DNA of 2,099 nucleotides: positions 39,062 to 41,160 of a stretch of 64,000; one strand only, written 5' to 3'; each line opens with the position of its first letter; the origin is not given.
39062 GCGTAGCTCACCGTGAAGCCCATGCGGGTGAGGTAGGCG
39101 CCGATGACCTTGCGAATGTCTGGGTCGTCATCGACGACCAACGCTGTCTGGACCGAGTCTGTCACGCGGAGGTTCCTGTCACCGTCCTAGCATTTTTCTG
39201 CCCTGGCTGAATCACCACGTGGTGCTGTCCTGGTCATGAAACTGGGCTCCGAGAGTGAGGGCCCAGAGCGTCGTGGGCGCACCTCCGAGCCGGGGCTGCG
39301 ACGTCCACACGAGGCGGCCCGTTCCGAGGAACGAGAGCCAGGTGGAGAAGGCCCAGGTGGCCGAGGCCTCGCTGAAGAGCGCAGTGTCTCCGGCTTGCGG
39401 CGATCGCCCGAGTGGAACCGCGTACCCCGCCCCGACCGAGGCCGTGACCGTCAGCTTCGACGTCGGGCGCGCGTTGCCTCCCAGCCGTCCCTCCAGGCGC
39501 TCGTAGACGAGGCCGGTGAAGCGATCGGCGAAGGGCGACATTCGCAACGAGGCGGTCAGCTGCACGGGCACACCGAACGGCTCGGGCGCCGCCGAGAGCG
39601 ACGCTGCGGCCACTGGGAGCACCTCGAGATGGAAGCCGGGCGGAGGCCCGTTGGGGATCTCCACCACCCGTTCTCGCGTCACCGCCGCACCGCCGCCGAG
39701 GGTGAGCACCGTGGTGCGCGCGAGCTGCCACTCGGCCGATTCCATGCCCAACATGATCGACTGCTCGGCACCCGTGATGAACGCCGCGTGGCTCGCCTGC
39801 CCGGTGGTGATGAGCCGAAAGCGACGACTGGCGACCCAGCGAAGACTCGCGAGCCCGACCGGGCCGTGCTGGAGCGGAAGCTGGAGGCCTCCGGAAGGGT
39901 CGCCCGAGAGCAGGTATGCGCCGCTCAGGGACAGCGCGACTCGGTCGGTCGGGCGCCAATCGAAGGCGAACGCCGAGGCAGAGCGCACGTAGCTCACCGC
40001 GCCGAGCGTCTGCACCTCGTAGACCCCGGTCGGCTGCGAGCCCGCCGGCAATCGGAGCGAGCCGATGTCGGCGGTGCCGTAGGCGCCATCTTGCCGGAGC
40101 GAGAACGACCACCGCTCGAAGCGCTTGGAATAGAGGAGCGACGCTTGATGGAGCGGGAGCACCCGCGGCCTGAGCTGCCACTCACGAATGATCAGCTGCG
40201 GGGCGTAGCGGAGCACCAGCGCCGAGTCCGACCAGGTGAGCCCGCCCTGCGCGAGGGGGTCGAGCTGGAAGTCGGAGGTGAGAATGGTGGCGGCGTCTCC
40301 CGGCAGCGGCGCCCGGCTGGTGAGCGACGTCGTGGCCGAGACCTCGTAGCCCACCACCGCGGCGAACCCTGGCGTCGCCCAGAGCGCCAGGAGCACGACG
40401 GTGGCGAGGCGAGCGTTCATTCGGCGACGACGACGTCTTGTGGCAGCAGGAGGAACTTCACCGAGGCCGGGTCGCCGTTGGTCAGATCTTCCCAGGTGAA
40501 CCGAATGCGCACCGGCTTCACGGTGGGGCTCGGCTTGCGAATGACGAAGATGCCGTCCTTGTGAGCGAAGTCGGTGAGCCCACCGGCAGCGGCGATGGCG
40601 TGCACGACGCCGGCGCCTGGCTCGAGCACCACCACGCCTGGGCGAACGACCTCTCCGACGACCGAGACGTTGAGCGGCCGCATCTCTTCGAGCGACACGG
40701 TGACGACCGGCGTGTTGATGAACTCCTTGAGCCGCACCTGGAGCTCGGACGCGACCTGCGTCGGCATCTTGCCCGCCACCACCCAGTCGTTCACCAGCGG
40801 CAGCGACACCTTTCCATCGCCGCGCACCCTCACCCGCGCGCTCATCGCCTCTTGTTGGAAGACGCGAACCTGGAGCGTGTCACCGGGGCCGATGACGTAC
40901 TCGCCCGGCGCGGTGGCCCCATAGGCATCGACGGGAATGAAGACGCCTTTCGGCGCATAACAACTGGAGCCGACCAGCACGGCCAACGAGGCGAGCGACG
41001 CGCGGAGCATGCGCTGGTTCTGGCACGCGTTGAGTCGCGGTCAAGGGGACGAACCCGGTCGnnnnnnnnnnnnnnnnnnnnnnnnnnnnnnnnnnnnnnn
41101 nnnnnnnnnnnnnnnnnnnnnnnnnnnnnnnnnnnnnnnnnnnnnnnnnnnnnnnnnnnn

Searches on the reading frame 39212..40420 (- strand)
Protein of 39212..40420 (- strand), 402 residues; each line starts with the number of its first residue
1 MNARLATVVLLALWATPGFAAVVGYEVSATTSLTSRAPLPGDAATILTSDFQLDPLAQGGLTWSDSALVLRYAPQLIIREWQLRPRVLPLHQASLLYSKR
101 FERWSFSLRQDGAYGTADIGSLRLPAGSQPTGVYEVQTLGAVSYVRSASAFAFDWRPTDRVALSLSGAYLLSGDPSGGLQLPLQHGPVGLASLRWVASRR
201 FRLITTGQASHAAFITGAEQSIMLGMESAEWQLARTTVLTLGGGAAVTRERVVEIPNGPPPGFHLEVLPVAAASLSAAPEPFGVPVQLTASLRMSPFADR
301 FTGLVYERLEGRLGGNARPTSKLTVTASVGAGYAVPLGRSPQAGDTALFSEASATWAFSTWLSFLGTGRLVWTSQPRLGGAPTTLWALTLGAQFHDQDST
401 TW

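Call 4: search_protein_families(library=pfam, proteins=[window:39212-40420:-], max_evalue=0.01)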
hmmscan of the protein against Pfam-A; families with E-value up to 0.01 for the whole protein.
window:39212-40420:- (402 aa): 0 families

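Call 5: search_protein_families(library=ncbifam, proteins=[window:39212-40420:-], max_evalue=0.01)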
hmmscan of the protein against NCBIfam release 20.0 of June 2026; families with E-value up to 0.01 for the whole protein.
window:39212-40420:- (402 aa): 1 family
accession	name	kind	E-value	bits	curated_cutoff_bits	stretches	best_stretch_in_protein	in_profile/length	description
NF041842.1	EpsX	equivalog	3e-20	72.4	550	1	21-393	7-405/412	exopolysaccharide export protein EpsX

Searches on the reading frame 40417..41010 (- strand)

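Call 4: search_protein_families(library=pfam, proteins=[window:40417-41010:-], max_evalue=0.01)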
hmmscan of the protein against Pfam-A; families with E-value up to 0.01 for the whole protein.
window:40417-41010:- (197 aa): 3 families
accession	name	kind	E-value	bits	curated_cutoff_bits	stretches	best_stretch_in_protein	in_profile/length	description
PF02563.21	Poly_export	-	4.6e-21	75.2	28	1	34-107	3-76/77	Polysaccharide biosynthesis/export protein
PF10531.15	SLBB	-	1.5e-11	44.4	27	1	115-159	2-46/55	SLBB domain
PF22461.2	SLBB_2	-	6.7e-08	33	27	1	114-194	2-77/79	SLBB domain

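Call 5: search_protein_families(library=ncbifam, proteins=[window:40417-41010:-], max_evalue=0.01)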
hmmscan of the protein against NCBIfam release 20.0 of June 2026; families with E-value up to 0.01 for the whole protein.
window:40417-41010:- (197 aa): 4 families
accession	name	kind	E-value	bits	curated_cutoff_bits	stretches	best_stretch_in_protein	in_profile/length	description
NF041843.1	EpsY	equivalog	8.9e-59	198.2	320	1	5-197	18-211/211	exopolysaccharide export protein EpsY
TIGR03027.2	pepcterm_export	equivalog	3.9e-35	121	180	1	37-196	2-164/169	XrtA/PEP-CTERM system exopolysaccharide export protein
TIGR03028.1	EpsE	equivalog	1.2e-20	73.8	262.65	1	37-159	1-124/239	polysaccharide export protein EpsE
NF011658.0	PRK15078.1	subfamily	2.8e-11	42.8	333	1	37-157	84-216/380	polysaccharide export protein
